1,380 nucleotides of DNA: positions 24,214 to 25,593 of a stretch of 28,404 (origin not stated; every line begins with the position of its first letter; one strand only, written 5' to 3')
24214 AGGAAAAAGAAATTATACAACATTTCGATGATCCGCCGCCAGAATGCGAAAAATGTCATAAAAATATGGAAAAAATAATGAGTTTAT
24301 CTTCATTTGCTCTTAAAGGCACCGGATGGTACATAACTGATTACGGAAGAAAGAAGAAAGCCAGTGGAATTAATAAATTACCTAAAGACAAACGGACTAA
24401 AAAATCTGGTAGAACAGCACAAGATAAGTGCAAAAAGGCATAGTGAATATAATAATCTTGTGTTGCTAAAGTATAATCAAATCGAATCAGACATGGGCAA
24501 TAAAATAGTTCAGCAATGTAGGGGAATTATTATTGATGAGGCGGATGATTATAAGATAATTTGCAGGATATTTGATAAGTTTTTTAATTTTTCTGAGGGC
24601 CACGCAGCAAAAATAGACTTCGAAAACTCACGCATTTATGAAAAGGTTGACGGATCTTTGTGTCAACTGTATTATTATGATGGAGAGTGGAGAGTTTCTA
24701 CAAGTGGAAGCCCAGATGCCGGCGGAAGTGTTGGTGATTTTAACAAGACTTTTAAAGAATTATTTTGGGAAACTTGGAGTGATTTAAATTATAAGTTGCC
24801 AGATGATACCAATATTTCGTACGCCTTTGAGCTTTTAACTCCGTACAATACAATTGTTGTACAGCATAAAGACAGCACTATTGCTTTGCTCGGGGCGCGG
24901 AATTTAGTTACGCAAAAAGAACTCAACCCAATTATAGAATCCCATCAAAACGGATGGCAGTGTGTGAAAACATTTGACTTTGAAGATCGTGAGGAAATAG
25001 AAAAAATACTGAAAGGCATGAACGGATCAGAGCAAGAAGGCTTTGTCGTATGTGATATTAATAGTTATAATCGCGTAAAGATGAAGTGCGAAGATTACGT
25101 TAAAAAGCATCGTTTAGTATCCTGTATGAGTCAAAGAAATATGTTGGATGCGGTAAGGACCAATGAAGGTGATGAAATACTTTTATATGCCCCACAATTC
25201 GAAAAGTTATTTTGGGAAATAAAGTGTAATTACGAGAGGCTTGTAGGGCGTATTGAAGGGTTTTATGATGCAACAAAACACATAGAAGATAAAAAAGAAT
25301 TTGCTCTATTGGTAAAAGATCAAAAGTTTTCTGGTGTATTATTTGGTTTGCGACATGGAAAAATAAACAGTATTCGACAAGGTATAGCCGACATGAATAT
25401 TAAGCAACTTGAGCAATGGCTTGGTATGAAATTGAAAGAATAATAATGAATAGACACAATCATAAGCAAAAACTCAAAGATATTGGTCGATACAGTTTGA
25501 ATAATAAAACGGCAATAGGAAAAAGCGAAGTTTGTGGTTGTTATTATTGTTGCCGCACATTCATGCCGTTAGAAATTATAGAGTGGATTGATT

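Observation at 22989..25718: RNA repair module: tRNA-binding-domain-fused Rnl2-like ligase, FmdB zinc ribbon and Rnl1, with overlapping reading frames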

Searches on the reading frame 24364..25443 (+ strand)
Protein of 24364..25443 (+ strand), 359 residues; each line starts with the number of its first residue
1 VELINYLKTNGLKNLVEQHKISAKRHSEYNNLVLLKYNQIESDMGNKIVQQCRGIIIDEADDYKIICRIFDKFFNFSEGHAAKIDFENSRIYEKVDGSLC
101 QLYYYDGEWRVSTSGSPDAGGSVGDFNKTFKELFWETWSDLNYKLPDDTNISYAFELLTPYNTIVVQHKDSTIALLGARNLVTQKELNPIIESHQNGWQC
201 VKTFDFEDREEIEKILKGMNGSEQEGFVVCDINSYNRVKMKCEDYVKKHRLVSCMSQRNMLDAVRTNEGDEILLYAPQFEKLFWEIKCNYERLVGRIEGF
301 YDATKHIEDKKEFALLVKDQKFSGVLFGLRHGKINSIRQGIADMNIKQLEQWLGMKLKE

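Call 4: search_protein_families(library=pfam, proteins=[window:24364-25443:+], max_evalue=0.01)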
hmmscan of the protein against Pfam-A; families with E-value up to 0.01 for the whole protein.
window:24364-25443:+ (359 aa): 1 family
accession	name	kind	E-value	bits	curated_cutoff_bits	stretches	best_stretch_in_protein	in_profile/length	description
PF09511.15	RNA_lig_T4_1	-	9e-20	71.9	28.3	1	51-245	1-227/227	RNA ligase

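Call 5: search_protein_families(library=phrogs, proteins=[window:24364-25443:+], max_evalue=0.001)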
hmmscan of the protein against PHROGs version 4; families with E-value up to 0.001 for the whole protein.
window:24364-25443:+ (359 aa): 1 family
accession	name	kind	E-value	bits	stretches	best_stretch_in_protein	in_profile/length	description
phrog_562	-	tail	3.6e-44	152.2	1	13-350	17-369/377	RNA ligase and tail fiber protein attachment catalyst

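Call 8: search_solved_structures(query=window:24364-25443:+, max_evalue=1, show_alignments=2)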
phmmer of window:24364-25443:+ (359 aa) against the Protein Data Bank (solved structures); distinct sequences matched with E-value up to 1: 6.
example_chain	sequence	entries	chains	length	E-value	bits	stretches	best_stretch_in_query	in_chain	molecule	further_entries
2c5u_A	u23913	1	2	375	4.1e-06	29.3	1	49-271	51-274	RNA LIGASE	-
9do4_B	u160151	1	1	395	4.8e-06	29.1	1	49-271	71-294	RNA ligase 1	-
5tt6_A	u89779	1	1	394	2.8e-05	26.6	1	49-271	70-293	T4 RNA ligase 1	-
2hh8_A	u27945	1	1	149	0.21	13.8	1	129-196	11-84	Hypothetical protein ydfO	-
1s66_L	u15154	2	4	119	0.52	12.5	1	257-287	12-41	Hypothetical protein yddU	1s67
1v9y_A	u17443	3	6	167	0.76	12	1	257-287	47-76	Heme pas sensor protein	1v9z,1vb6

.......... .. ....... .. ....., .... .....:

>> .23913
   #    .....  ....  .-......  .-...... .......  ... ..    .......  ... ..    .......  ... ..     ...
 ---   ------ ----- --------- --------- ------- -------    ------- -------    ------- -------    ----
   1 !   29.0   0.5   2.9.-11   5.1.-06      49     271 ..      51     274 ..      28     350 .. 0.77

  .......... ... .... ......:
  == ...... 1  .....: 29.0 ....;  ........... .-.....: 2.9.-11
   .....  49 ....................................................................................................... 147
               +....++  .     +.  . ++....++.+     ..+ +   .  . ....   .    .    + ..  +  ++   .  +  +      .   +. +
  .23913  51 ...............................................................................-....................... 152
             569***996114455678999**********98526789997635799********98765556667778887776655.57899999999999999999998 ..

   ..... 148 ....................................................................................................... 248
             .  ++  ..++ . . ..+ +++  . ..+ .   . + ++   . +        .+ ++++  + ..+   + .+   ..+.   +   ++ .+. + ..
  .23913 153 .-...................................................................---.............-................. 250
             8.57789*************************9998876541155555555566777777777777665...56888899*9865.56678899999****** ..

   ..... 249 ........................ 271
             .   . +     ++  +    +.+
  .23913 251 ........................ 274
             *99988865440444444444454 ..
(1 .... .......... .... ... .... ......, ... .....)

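Call 16: find_homologous_proteins(query=window:24364-25443:+)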
Query window:24364-25443:+ (359 aa): 773 proteins with E <= 0.001 among 1798 candidates; the best 120 are listed.
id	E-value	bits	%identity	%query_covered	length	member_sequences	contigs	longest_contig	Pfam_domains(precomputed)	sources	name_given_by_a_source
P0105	5.5e-215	731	100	88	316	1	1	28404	PF09511.16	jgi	-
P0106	1.9e-158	545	63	99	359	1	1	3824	PF09511.16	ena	-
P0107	9.1e-157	540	65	98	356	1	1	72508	PF09511.16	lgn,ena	-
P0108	4.6e-156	537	62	99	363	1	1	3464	PF09511.16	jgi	-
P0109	7.6e-147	507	60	99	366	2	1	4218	PF09511.16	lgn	-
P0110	5.1e-146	504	62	99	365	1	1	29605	PF09511.16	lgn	-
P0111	2.0e-144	499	59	99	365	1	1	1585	PF09511.16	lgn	-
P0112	2.9e-142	492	57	100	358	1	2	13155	PF09511.16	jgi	-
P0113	2.0e-141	489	58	100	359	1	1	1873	PF09511.16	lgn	-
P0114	6.5e-132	458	55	99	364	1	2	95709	-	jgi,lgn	-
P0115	1.4e-131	457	57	98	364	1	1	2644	PF09511.16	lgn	-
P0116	2.6e-131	456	55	99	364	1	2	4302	PF09511.16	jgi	-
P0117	2.3e-129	450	54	99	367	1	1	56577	PF09511.16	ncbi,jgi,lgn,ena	ncbi:MAG: RNA ligase [Patescibacteria group bacterium]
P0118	1.7e-127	443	55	99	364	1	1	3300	PF09511.16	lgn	-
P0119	2.4e-127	443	54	99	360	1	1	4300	PF09511.16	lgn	-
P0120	3.7e-127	442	54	98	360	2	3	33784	PF09511.16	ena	-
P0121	8.3e-127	441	54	99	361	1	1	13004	PF09511.16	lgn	-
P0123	1.5e-124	434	53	99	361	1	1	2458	PF09511.16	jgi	jgi:hypothetical protein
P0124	5.7e-124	432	53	100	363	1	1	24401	PF09511.16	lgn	-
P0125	4.2e-123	429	53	99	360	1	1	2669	PF09511.16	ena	-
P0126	4.6e-123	429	53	99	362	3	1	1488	PF09511.16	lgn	-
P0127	2.8e-122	426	53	98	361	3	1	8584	PF09511.16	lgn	-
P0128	1.1e-121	424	53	99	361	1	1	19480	PF09511.16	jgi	-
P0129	1.3e-121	424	52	98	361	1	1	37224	PF09511.16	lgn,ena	-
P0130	2.4e-121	423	52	100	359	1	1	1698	PF09511.16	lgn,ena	-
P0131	2.7e-121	423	52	99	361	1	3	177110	PF09511.16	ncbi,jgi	ncbi:MAG: RNA ligase [Promethearchaeota archaeon]|jgi:hypothetical protein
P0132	2.8e-121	423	51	99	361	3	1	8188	PF09511.16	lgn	-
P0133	5.1e-121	422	52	99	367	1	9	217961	PF09511.16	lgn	-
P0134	6.1e-121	422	51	98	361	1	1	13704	PF09511.16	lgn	-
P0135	3.0e-119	416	52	98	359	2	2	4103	PF09511.16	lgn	-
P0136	5.6e-118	412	51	99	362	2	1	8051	PF09511.16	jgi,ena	-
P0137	1.1e-117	411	51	99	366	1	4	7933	PF09511.16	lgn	-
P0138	2.6e-117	410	50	100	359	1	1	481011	PF09511.16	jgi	jgi:hypothetical protein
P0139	3.4e-117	410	51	100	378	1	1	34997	PF09511.16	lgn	-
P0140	4.3e-117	409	52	99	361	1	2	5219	PF09511.16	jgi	jgi:hypothetical protein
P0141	1.2e-116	408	51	99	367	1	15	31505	PF09511.16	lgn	-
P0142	1.3e-116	408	50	99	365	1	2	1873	PF09511.16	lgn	-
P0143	4.2e-116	406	52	99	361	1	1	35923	PF09511.16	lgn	-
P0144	7.0e-116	405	50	98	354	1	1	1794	PF09511.16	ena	-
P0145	1.4e-115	404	51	99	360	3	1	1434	PF09511.16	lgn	-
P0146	2.0e-115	404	51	98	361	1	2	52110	PF09511.16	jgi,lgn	jgi:hypothetical protein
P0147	2.7e-114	400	50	99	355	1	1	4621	PF09511.16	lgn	-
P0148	3.1e-114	400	51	100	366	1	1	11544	PF09511.16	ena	-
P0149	7.1e-113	395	54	97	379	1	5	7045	PF09511.16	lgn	-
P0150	2.7e-112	393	50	100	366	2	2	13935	PF09511.16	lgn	-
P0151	2.9e-110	387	47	100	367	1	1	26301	PF09511.16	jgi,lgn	jgi:hypothetical protein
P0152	3.1e-110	387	50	99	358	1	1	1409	PF09511.16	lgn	-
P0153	1.8e-109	384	51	96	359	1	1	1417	PF09511.16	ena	-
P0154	4.5e-109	383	49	99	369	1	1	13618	PF09511.16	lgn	-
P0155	9.1e-108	379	47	100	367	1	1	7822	PF09511.16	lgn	-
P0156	1.4e-107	378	49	99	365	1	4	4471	PF09511.16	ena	-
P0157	1.9e-107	378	49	99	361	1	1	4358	PF09511.16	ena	-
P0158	4.7e-105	370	47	99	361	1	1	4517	PF09511.16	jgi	-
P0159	7.0e-105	369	48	99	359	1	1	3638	PF09511.16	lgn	-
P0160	2.2e-104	367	47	99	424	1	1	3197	PF09511.16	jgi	jgi:hypothetical protein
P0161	3.0e-102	360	46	99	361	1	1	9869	PF09511.16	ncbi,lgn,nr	ncbi:MAG TPA: T4 RnlA family RNA ligase [Kamptonema sp.]|nr:T4 RnlA family RNA ligase [Kamptonema sp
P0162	8.5e-102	359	46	100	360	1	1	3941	PF09511.16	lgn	-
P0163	3.9e-101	357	47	98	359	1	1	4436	PF09511.16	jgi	jgi:hypothetical protein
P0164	4.9e-101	356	50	93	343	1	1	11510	PF09511.16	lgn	-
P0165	1.1e-100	355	47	97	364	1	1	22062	PF09511.16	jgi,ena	-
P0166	1.1e-100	355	45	100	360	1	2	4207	PF09511.16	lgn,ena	-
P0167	1.2e-100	355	45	100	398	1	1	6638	PF09511.16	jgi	-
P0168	1.1e-99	352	46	99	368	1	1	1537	PF09511.16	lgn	-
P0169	3.0e-99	351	47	97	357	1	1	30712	PF09511.16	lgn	-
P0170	5.0e-99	350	47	97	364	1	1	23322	PF09511.16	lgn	-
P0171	1.0e-98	349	47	98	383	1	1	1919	PF09511.16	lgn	-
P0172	1.0e-98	349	45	99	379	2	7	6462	PF09511.16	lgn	-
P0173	1.8e-98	348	47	98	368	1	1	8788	PF09511.16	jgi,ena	-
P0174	8.8e-98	346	43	99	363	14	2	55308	PF09511.16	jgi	jgi:RNA ligase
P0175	9.4e-98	346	47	97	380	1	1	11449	PF09511.16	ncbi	-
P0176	9.8e-98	346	45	99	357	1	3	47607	PF09511.16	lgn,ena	-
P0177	1.1e-97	345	70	60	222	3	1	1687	PF09511.16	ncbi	ncbi:hypothetical protein LCGC14_2333150, partial [marine sediment metagenome]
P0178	1.9e-97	345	45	99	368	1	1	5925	PF09511.16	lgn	-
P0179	2.2e-97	344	45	99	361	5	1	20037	PF09511.16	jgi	jgi:predicted RNase H-like HicB family nuclease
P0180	2.3e-97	344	44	100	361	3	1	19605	PF09511.16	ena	-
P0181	4.3e-97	343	45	98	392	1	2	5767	PF09511.16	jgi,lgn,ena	-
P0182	8.8e-97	342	45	100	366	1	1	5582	PF09511.16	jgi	jgi:hypothetical protein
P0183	1.7e-96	341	46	98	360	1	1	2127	PF09511.16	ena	-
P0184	2.7e-96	341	44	99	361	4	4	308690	PF09511.16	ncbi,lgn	-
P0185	4.5e-96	340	46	100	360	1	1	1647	PF09511.16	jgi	-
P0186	8.4e-96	339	46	99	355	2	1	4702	PF09511.16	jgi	-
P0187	2.0e-95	338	46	99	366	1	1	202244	PF09511.16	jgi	jgi:hypothetical protein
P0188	3.4e-95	337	46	99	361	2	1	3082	PF09511.16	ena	-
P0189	4.6e-95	337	47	98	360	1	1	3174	PF09511.16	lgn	-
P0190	7.8e-95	336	43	99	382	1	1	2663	PF09511.16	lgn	-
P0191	9.2e-95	336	44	98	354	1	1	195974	PF09511.16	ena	-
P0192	1.3e-94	335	45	100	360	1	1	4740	PF09511.16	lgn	-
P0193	2.0e-94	335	45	99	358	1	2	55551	PF09511.16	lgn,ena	-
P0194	7.4e-94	333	44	99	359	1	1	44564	PF09511.16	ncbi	-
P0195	1.0e-93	332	46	99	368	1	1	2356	PF09511.16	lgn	-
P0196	1.1e-93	332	45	98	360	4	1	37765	PF09511.16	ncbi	ncbi:MAG: T4 RnlA family RNA ligase [Cyanobacteria bacterium J06626_6]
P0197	1.8e-93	332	44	99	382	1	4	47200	PF09511.16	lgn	-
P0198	1.8e-93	332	44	98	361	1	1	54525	PF09511.16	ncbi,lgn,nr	ncbi:MAG: T4 RnlA family RNA ligase [Cyanobacteria bacterium SBLK]|nr:T4 RnlA family RNA ligase [Cya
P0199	2.2e-93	331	43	97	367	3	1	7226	PF09511.16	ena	-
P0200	2.3e-93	331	46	97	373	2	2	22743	PF09511.16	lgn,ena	-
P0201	2.6e-93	331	45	99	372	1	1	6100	PF09511.16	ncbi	-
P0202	3.3e-93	331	46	99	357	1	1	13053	PF09511.16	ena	-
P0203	3.5e-93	331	44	99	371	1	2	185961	PF09511.16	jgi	-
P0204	4.8e-93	330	41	98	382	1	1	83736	PF09511.16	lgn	-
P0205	8.1e-93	329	43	98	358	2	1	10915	PF09511.16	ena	-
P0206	8.9e-93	329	45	98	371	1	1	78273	PF09511.16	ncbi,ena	-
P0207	1.9e-92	328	46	100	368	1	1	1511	PF09511.16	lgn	-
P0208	2.1e-92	328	45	97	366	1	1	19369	PF09511.16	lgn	-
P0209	2.2e-92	328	45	98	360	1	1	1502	PF09511.16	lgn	-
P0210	2.4e-92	328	44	98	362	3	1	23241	PF09511.16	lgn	-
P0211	2.7e-92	328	43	96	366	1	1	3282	PF09511.16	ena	-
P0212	3.2e-92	327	44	99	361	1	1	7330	PF09511.16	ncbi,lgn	ncbi:MAG: T4 RnlA family RNA ligase [Microcoleaceae cyanobacterium]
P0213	4.9e-92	327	43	99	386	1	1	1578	PF09511.16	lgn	-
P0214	6.1e-92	327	44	98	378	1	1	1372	PF09511.16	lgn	-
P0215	7.7e-92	326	45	98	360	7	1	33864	PF09511.16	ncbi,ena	ncbi:MAG: RNA ligase [Phormidesmis sp.]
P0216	7.8e-92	326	44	99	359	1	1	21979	PF09511.16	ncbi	-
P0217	7.9e-92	326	43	98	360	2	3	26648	PF09511.16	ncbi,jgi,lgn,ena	jgi:hypothetical protein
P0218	1.4e-91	325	44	99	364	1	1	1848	PF09511.16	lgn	-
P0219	3.5e-91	324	44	99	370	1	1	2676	PF09511.16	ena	-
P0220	3.9e-91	324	45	98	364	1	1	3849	PF09511.16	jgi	jgi:hypothetical protein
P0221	4.3e-91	324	42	99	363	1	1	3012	PF09511.16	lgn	-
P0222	6.7e-91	323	43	99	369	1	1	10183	PF09511.16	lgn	-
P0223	1.2e-90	322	43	99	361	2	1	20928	PF09511.16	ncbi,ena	-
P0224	2.6e-90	321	44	99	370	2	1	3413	PF09511.16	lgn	-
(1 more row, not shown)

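Call 27: search_solved_structures(query=A2, max_evalue=0.1, show_alignments=1)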
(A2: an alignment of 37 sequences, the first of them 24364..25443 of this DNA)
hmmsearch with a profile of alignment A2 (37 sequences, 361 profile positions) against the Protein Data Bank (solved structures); distinct sequences matched with E-value up to 0.1: 3.
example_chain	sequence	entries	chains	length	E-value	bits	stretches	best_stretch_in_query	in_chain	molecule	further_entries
2c5u_A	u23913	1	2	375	2e-17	66.3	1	53-289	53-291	RNA LIGASE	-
9do4_B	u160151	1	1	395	2.4e-17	66.1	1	53-289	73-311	RNA ligase 1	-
5tt6_A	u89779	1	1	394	3.4e-16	62.3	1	53-289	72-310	T4 RNA ligase 1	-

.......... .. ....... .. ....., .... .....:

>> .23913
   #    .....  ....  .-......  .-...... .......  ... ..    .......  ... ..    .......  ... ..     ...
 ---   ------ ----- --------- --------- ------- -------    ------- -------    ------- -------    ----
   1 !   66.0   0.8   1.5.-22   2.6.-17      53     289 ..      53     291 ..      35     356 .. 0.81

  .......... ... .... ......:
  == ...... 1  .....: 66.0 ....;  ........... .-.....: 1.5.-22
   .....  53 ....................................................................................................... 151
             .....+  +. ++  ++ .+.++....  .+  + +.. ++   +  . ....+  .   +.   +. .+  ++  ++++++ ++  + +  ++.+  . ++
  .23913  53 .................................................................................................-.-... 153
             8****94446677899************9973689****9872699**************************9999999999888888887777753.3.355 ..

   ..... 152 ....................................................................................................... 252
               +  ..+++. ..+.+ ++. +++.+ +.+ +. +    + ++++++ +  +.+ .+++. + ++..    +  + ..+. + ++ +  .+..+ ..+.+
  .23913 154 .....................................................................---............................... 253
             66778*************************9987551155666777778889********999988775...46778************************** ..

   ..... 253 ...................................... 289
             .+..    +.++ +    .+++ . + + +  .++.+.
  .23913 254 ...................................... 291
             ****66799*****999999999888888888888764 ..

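Call 38: search_protein_families(library=ncbifam, proteins=[window:24364-25443:+], max_evalue=0.01)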
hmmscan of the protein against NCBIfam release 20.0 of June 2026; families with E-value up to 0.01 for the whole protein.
window:24364-25443:+ (359 aa): 1 family
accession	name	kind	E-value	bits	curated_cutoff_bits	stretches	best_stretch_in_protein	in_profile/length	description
TIGR02308.1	RNA_lig_T4_1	equivalog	1.3e-13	50.8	242.25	1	51-272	51-276/373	T4 RnlA family RNA ligase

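Call 41: search_dna_similar(query=window:24364-25443:+, collection=phages, mode=protein, max_rows=25)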
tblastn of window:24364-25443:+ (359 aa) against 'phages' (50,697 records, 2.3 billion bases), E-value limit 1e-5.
Records with a match: 262; places in all: 262; records where one place covers at least 80% of the query: 52.
Best place of each record, by identity: <60% 262.
By first word of the organism name: Streptomyces 133; Bacillus 30; Arthrobacter 17; Stenotrophomonas 15; Aeromonas 15; Escherichia 12; Pseudomonas 5; Pseudoalteromonas 5; Vibrio 4; Campylobacter 4; and 15 more.
By host as written in the record: Streptomyces griseus ATCC 10137 52; Streptomyces lividans JI 1326 31; - 15; Arthrobacter sp. ATCC 21022 13; Streptomyces viridochromogenes DSM40736 12; Stenotrophomonas maltophilia 11; Bacillus anthracis Sterne 10; Streptomyces sanglieri UNT16F27A 9; and 57 more.
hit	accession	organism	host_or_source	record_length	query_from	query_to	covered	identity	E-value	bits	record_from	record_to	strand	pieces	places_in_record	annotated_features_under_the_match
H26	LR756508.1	uncultured phage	metagenomic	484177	33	349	88%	33.1%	8e-46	173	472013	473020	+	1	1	record has no annotation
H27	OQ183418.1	Pseudomonas phage vB_PpS_SYP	Pseudomonas plecoglossicida XSDHY-P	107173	1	337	94%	30.3%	1e-32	135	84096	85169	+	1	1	RNA ligase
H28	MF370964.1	Pseudoalteromonas phage J2-1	Pseudoalteromonas sp.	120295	1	338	94%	30.0%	1e-26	117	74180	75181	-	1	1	none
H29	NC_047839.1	Pseudoalteromonas phage J2-1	Pseudoalteromonas sp.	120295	1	338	94%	30.0%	1e-26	117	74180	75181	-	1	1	none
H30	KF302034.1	Pseudoalteromonas phage HM1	Pseudoalteromonas sp. str. H71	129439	1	338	94%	30.0%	2e-26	116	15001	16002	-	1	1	record has no annotation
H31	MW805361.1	Paraglaciecola Antarctic GD virus 1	Paraglaciecola sp. strain IceBac 372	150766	12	335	90%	29.5%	2e-31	130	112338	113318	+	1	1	RNA ligase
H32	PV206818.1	Vibrio phage vB_CoeS_P1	Vibrio hepatarius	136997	1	330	85%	30.9%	2e-26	144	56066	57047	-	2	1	RNA ligase and tail fiber protein attachment catalyst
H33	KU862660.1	Pseudomonas phage phiPMW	Pseudomonas putida PpG1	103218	1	330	92%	28.4%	4e-26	115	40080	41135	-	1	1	RNA ligase | hypothetical protein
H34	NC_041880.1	Pseudomonas phage phiPMW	Pseudomonas putida PpG1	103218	1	330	92%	28.4%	4e-26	115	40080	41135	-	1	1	RNA ligase and tail fiber protein attachment catalyst | hypothetical protein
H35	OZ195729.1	Vibrio phage D69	Seawater and oysters mix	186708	1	347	97%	26.5%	6e-23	106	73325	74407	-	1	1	RNA ligase and tail fiber protein attachment cata lyst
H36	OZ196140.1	Vibrio phage D181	Seawater and oysters mix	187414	1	347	97%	26.5%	6e-23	106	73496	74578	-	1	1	RNA ligase and tail fiber protein attachment cata lyst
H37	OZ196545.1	Vibrio phage D148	Seawater and oysters mix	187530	1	347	97%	26.5%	6e-23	106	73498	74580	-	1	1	RNA ligase and tail fiber protein attachment cata lyst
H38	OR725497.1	Streptomyces phage LuckySocke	Streptomyces lividans JI 1326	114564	1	329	92%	27.6%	1e-18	94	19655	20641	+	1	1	61: RNA ligase | 60: hypothetical protein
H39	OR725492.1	Streptomyces phage Alone3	Streptomyces lividans JI 1326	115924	1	329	92%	27.6%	1e-18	94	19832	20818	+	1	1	61: RNA ligase | 60: hypothetical protein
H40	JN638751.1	Bacillus phage G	Bacillus megaterium str. ATCC 43725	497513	25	333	86%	28.2%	3e-13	77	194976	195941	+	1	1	265: gp265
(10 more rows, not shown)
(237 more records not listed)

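Call 42: find_encoding_contigs(protein=P0106, flank=5000, max_places=2)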
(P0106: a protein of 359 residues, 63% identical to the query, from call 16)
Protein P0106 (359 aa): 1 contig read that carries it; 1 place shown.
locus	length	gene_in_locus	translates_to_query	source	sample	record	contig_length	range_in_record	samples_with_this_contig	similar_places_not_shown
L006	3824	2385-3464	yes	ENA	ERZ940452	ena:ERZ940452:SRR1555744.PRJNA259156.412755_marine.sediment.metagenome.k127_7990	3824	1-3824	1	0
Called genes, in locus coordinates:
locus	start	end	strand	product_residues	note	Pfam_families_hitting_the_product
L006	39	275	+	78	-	-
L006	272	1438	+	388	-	PF21189:PHA02142 (weak), PF09414:RNA_ligase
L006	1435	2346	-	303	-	PF14311:DUF4379 (faint), PF21817:CapR (faint)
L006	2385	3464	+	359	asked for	PF09511:RNA_lig_T4_1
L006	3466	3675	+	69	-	-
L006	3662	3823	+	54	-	?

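Call 43: find_encoding_contigs(protein=P0140, flank=5000, max_places=2)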
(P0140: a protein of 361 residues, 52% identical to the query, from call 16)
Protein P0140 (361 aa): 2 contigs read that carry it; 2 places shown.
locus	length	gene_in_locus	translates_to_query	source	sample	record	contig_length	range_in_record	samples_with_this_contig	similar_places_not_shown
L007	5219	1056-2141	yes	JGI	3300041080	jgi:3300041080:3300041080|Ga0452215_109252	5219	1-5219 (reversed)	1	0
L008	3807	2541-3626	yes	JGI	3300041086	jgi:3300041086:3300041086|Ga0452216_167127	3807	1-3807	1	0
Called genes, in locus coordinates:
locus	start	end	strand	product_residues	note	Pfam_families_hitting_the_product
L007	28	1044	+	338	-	PF09414:RNA_ligase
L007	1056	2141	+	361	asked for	PF09511:RNA_lig_T4_1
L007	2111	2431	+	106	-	-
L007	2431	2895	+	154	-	-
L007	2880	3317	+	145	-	-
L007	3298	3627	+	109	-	-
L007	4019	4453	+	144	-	-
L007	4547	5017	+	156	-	PF07963:N_methyl (weak)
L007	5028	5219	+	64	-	?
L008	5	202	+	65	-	PF08719:NADAR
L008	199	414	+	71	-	-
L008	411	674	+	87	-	-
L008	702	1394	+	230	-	-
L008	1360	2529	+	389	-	PF21189:PHA02142, PF09414:RNA_ligase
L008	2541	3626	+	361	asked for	PF09511:RNA_lig_T4_1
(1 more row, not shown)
